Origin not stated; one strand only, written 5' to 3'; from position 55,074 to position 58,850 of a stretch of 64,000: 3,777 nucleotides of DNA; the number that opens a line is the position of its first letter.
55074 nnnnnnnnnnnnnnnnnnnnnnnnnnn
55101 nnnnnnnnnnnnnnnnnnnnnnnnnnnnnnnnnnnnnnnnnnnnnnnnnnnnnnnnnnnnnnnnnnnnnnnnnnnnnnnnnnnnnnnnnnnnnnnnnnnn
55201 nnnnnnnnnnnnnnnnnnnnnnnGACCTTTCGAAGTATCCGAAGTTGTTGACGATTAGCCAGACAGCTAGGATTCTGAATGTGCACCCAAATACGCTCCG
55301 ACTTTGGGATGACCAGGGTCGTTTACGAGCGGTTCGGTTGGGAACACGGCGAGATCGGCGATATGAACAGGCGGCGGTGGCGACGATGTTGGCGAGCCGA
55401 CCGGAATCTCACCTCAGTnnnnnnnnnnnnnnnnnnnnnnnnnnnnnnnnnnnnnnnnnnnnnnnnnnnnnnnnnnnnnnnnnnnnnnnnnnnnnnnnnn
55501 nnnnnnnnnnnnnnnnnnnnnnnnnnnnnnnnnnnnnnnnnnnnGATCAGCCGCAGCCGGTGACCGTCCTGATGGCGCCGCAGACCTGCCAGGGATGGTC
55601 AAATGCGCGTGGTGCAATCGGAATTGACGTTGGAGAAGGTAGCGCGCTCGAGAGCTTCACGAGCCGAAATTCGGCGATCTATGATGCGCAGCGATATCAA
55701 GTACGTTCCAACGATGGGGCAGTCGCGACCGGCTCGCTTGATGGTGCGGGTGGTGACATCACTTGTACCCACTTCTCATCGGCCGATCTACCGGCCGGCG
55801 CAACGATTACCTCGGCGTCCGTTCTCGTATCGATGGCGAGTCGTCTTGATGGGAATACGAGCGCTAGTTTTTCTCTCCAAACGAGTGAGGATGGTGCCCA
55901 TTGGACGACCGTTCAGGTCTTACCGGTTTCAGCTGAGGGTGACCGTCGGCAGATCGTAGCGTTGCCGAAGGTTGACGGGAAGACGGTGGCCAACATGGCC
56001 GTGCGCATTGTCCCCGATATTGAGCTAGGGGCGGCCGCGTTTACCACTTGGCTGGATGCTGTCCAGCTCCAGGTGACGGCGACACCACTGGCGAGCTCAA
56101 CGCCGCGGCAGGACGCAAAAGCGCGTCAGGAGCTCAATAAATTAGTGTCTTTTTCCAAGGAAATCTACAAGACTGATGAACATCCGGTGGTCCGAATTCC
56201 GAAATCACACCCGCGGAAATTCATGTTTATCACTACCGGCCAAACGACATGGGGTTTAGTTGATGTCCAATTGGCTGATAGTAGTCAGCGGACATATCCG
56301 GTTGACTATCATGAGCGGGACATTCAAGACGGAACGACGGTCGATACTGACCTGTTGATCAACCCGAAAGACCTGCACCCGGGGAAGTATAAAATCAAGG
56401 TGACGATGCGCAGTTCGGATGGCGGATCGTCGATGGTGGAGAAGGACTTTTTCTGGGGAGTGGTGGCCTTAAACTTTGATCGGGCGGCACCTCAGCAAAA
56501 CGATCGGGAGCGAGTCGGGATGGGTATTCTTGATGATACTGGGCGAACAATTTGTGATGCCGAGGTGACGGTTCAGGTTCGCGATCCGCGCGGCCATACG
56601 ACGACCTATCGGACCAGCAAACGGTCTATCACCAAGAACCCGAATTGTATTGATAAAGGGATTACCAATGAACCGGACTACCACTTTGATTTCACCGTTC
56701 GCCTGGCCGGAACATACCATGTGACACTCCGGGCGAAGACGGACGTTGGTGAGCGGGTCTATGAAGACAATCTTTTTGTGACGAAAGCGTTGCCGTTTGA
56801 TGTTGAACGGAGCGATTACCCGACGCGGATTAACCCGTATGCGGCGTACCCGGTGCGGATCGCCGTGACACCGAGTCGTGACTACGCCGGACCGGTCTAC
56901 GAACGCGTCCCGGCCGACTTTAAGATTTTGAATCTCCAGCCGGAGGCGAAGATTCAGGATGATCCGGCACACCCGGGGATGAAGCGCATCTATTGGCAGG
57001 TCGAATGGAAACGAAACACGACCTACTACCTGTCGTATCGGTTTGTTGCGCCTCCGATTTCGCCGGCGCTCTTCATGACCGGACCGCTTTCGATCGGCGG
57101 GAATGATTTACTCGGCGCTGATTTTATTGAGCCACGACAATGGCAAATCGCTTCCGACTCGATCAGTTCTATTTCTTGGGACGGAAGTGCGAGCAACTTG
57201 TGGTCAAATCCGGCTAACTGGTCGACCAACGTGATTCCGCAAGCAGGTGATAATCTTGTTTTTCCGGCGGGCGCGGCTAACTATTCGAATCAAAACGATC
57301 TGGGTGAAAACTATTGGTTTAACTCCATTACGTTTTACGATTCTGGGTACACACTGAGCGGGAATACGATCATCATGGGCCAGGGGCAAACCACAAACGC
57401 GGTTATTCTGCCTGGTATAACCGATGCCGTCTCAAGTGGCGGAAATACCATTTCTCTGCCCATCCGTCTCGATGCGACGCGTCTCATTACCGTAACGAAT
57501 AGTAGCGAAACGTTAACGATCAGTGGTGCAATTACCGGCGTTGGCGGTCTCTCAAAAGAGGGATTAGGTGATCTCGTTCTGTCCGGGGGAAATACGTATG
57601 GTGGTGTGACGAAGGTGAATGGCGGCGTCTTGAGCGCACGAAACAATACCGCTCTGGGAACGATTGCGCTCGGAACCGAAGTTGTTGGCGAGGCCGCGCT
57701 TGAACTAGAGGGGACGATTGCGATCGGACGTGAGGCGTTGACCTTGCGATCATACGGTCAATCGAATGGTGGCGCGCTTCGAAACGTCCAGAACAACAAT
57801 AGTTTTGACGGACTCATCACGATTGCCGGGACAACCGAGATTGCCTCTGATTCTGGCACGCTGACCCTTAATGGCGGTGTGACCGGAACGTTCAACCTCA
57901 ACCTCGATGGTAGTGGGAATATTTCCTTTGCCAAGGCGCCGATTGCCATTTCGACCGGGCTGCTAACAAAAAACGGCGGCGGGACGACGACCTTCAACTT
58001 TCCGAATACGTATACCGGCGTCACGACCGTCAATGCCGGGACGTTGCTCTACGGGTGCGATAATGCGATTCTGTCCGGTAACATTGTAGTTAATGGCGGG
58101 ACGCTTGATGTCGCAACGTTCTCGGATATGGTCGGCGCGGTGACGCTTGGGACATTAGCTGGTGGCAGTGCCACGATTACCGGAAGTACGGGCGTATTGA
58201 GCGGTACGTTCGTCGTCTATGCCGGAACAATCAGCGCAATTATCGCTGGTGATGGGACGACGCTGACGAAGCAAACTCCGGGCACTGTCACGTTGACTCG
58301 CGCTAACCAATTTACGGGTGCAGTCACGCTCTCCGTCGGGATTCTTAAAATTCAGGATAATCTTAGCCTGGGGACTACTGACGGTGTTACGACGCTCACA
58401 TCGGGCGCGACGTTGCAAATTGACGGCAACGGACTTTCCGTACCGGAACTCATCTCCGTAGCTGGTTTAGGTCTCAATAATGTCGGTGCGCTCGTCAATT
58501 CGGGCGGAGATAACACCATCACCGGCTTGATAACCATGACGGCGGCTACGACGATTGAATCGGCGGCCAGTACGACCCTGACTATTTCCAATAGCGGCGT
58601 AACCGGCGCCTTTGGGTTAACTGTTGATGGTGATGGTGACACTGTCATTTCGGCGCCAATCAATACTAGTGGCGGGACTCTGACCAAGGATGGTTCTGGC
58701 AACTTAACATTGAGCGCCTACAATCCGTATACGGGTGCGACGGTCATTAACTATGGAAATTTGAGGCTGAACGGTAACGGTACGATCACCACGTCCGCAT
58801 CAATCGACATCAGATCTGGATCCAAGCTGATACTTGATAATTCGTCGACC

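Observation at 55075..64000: Giant (>2,950 aa, 3'-truncated) PATR-repeat surface protein whose reading frame begins with an excisionase/MerR-type HTH; invisible in the ORF track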

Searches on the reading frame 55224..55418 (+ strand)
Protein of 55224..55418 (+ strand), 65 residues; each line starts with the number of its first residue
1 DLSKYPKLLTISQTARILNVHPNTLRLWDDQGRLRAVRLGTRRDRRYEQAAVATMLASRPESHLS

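Call 90: search_solved_structures(query=window:55224-55418:+, max_evalue=0.1, show_alignments=3)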
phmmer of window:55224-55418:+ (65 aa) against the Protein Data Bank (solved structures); distinct sequences matched with E-value up to 0.1: 3.
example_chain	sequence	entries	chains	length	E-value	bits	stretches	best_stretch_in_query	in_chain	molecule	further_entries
6amk_A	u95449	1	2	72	6.1e-05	26.7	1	5-62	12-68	Putative DNA-binding protein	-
6ama_A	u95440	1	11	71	0.00015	25.5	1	7-62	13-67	Putative DNA-binding protein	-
4j2n_A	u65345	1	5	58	0.0011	22.8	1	6-53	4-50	Gp37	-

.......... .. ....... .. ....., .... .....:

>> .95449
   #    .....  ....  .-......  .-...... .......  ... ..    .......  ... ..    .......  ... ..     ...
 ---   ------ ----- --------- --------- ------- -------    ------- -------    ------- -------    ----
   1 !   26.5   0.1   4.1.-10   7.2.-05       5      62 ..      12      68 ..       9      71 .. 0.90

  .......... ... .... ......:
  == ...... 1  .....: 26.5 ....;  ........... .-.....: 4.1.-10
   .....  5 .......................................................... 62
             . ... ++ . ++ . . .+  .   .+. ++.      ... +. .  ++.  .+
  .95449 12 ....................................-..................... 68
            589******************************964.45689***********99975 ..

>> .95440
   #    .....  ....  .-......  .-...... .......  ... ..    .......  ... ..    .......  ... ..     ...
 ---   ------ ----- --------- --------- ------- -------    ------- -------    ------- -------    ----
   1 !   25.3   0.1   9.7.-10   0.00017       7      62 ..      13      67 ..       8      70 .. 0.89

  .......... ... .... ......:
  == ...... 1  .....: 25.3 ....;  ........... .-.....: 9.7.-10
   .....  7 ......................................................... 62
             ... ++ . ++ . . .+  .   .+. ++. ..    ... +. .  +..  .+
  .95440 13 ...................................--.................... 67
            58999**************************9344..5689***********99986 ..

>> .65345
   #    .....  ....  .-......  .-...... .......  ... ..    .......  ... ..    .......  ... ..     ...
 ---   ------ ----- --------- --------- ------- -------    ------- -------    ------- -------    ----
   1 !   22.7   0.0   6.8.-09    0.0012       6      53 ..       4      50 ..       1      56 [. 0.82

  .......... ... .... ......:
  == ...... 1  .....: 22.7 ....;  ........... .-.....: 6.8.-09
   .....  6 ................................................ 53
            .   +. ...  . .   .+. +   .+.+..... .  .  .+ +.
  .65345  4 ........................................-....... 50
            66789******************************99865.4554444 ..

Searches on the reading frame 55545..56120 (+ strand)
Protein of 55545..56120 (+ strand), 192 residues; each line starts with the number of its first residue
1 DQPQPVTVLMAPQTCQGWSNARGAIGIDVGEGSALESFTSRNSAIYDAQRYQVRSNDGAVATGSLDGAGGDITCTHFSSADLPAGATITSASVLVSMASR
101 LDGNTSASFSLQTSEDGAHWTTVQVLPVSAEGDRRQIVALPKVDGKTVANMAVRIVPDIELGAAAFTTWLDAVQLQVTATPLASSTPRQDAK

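Call 49: search_protein_families(library=pfam, proteins=[window:55545-56120:+], max_evalue=1)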
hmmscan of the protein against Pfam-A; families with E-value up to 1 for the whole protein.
window:55545-56120:+ (192 aa): 2 families
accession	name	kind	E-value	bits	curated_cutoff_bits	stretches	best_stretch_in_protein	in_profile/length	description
PF22633.2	F5_F8_type_C_2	-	0.0048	17.9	27.8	1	81-148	25-89/91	NedA-like, galactose-binding domain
PF00754.31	F5_F8_type_C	-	0.0073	16.9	28.2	1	81-157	40-112/127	F5/8 type C domain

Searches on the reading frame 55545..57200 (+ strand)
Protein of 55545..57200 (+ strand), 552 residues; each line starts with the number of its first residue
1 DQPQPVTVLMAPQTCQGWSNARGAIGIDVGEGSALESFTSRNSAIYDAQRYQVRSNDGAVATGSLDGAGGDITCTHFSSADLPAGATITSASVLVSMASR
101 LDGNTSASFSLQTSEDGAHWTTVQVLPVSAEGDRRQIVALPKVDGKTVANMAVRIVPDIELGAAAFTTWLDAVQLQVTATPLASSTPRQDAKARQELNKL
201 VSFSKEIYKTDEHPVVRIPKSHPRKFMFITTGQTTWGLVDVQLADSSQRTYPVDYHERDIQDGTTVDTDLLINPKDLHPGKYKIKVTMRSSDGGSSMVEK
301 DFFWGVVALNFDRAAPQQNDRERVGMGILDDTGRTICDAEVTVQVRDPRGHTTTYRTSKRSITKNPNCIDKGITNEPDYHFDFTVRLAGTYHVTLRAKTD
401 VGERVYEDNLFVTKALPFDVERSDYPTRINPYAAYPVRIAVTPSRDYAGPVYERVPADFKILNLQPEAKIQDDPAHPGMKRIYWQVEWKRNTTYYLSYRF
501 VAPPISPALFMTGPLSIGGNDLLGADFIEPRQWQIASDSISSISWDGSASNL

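Call 80: predict_structure(alignment_id=A8)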
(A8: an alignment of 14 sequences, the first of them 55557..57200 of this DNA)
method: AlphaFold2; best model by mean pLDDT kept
length: 548 residues; sequences in the alignment: 14
mean_pLDDT: 82.1   pTM: 0.58
mean pLDDT of the five models: 82.1, 80.6, 78.9, 78.9, 78.2
residues with pLDDT >= 90: 185; 70-90: 274; 50-70: 58; < 50: 31
segments of 3 or more residues with pLDDT < 50: 51-64, 180-184, 537-548
pLDDT, mean of each block of 10 residues (from residue 1): 87 88 73 87 74 43 66 79 83 85 86 84 70 75 76 76 90 74 58 80 69 88 75 88 82 88 89 82 83 85 90 93 84 90 97 95 72 93 95 85 89 89 81 93 95 91 91 90 96 88 81 81 90 62 32
secondary structure, 60 per line:
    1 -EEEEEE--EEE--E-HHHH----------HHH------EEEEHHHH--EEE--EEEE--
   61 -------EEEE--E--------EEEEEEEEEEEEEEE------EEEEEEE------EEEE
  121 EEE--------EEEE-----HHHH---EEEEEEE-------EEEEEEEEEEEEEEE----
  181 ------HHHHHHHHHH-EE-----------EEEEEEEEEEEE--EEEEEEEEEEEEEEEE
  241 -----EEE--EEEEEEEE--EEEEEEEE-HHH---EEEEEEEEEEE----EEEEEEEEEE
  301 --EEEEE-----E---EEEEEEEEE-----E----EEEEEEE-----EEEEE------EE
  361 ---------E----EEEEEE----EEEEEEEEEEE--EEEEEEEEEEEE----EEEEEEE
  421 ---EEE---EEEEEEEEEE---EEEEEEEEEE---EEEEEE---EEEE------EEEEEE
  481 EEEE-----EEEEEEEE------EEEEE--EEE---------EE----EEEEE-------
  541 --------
elements in order: E2-7 E10-12 H17-20 E40-43 H44-47 E50-52 E55-58 E68-71 E83-97 E104-110 E117-123 E132-135 H141-144 E148-154 E162-176 H187-196 E211-222 E225-240 E246-248 E251-258 E261-268 E276-286 E291-300 E303-307 E317-325 E336-342 E348-352 E375-380 E385-395 E398-409 E414-420 E424-426 E430-439 E443-452 E456-461 E465-468 E475-484 E490-497 E504-508 E511-513 E529-533

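Call 83: fold_search(model_id=the predicted structure, library=pdb)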
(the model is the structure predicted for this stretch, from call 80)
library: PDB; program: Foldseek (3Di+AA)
matches with E <= 10: 1854; with E <= 0.001: 234
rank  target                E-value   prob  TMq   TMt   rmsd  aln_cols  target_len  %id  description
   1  8beg_B                1.7e-08  1.00  0.14  0.12  40.3       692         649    8  Structure of Ig-like domains from PrgB (released 2022-11-30)
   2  8beg_A                3.2e-08  1.00  0.14  0.12  39.5       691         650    7  Structure of Ig-like domains from PrgB (released 2022-11-30)
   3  5i5k_B                6.4e-08  1.00  0.15  0.06  21.5       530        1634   10  Structure of complement C5 in complex with eculizumab (released 2016-03-16)
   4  3lso_A                8.5e-08  1.00  0.17  0.20  24.0       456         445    8  Crystal structure of Putative membrane anchored protein from Corynebacterium diphtheriae (released 2010-02-23)
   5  8b0g_A                1.1e-07  1.00  0.15  0.09  19.0       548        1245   10  2C9, C5b9-CD59 structure (released 2023-02-22)
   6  4rtd                  1.2e-07  1.00  0.15  0.08  27.2       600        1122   12  Escherichia coli alpha-2-macroglobulin activated by porcine elastase (released 2015-07-15)
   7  5i5k_A                1.3e-07  1.00  0.15  0.06  21.1       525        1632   10  Structure of complement C5 in complex with eculizumab (released 2016-03-16)
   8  2ice_A                1.4e-07  1.00  0.16  0.14  22.0       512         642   12  CRIg bound to C3c (released 2006-11-07)
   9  6rqj_B                2.1e-07  1.00  0.16  0.14  20.9       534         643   11  Structure of human complement C5 complexed with tick inhibitors OmCI, RaCI1 and CirpT1 (released 2020-01-08)
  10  4u48                  2.4e-07  1.00  0.15  0.07  25.1       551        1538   10  Crystal structure of Salmonella alpha-2-macroglobulin (released 2014-09-17)
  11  8coe_C                3.1e-07  1.00  0.15  0.13  21.1       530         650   10  complement C5 in complex with the LCP0195 nanobody (released 2024-01-03)
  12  3pvm_B                3.8e-07  1.00  0.15  0.08  28.9       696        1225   10  Structure of Complement C5 in Complex with CVF (released 2011-01-19)
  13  7ad7_B                4.0e-07  1.00  0.16  0.14  21.7       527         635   10  Crystal structure of human complement C5 in complex with the K8 bovine knob domain peptide. (released 2021-03-10)
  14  3hs0_F                4.4e-07  1.00  0.15  0.14  19.9       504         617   10  Cobra Venom Factor (CVF) in complex with human factor B (released 2009-07-07)
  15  4u4j                  4.6e-07  1.00  0.16  0.07  25.1       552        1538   10  Crystal structure of Salmonella alpha-2-macroglobulin mutant Y1175G (released 2014-09-17)
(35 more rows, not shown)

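Call 88: search_protein_families(library=ncbifam, proteins=[window:55545-57200:+], max_evalue=0.01)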
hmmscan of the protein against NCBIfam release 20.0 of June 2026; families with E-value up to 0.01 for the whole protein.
window:55545-57200:+ (552 aa): 0 families

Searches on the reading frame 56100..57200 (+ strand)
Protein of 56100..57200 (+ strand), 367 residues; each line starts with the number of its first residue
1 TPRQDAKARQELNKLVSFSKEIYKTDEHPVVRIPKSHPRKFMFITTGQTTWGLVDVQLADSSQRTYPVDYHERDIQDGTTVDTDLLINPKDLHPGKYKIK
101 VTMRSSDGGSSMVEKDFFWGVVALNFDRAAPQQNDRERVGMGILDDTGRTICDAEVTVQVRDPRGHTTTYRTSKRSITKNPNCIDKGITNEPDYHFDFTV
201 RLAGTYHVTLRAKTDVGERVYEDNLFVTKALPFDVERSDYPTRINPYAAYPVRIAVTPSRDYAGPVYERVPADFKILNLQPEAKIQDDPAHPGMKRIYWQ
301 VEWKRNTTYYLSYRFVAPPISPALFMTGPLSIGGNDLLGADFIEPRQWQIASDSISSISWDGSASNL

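Call 49: search_protein_families(library=pfam, proteins=[window:56100-57200:+], max_evalue=1)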
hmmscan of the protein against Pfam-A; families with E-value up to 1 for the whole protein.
window:56100-57200:+ (367 aa): 7 families
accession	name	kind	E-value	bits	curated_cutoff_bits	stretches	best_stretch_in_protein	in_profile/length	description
PF11797.14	WxLIP_HBD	-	6.4e-05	23.3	28.9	0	81-108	91-118/138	WxL Interacting Protein, host binding domain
PF00801.26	PKD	-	0.0012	19.3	23.5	1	156-218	19-71/80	PKD domain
PF07495.19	Y_Y_Y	-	0.01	16.2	26.6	0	92-114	35-57/65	Y_Y_Y domain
PF14524.12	Wzt_C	-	0.019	15.4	30.4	0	74-128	77-129/143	Wzt C-terminal domain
PF04234.18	CopC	-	0.12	13.8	23.3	0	56-108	35-81/92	CopC domain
PF18981.6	InlK_D3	-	0.22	12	25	0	195-217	41-63/75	Internalin K domain (D3/D4)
PF18911.6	PKD_4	-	0.25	11.8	27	0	89-112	54-77/85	PKD domain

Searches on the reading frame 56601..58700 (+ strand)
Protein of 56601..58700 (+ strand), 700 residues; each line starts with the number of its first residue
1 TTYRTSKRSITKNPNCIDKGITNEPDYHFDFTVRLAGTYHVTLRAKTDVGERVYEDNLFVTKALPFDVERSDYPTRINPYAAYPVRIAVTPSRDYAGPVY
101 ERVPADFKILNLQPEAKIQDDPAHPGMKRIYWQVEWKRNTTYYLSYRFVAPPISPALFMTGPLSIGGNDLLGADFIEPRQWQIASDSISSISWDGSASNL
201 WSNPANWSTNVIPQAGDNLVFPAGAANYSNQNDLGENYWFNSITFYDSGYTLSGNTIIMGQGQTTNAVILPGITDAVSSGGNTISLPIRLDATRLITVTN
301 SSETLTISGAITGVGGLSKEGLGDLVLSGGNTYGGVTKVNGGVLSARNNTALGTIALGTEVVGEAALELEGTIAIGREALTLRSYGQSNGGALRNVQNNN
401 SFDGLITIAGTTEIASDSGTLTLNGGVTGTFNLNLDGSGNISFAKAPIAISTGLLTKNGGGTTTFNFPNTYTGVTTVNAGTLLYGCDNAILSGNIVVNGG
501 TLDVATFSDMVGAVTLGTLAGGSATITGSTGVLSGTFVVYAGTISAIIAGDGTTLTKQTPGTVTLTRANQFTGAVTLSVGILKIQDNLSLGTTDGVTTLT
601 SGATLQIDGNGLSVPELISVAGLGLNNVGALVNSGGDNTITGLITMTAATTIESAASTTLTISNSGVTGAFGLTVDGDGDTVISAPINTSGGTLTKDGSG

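Call 4: search_protein_families(library=pfam, proteins=[window:56601-58700:+], max_evalue=0.01)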
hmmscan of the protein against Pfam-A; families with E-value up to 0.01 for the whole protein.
window:56601-58700:+ (700 aa): 1 family
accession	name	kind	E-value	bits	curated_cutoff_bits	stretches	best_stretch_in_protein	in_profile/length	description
PF12951.13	PATR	-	1.4e-11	44.7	27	3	455-482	1-28/30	Passenger-associated-transport-repeat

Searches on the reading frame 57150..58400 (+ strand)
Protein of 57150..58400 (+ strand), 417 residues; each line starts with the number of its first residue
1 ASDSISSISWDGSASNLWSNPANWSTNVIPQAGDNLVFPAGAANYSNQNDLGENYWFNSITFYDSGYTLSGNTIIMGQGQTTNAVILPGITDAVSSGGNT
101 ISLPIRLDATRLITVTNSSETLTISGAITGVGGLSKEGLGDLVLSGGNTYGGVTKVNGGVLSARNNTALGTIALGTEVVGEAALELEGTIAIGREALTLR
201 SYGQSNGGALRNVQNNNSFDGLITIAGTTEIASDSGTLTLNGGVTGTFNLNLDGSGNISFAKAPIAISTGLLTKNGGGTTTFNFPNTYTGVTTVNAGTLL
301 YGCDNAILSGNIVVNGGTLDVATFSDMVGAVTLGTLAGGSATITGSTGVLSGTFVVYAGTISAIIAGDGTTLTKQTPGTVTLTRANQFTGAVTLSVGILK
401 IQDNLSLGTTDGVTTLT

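Call 49: search_protein_families(library=pfam, proteins=[window:57150-58400:+], max_evalue=1)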
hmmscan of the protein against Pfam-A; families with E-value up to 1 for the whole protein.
window:57150-58400:+ (417 aa): 2 families
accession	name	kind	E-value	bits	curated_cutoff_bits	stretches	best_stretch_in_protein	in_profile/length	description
PF12951.13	PATR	-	7.6e-13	48.7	27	3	272-299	1-28/30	Passenger-associated-transport-repeat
PF14828.11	Amnionless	-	0.085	12.1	30.4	1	18-41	10-33/442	Amnionless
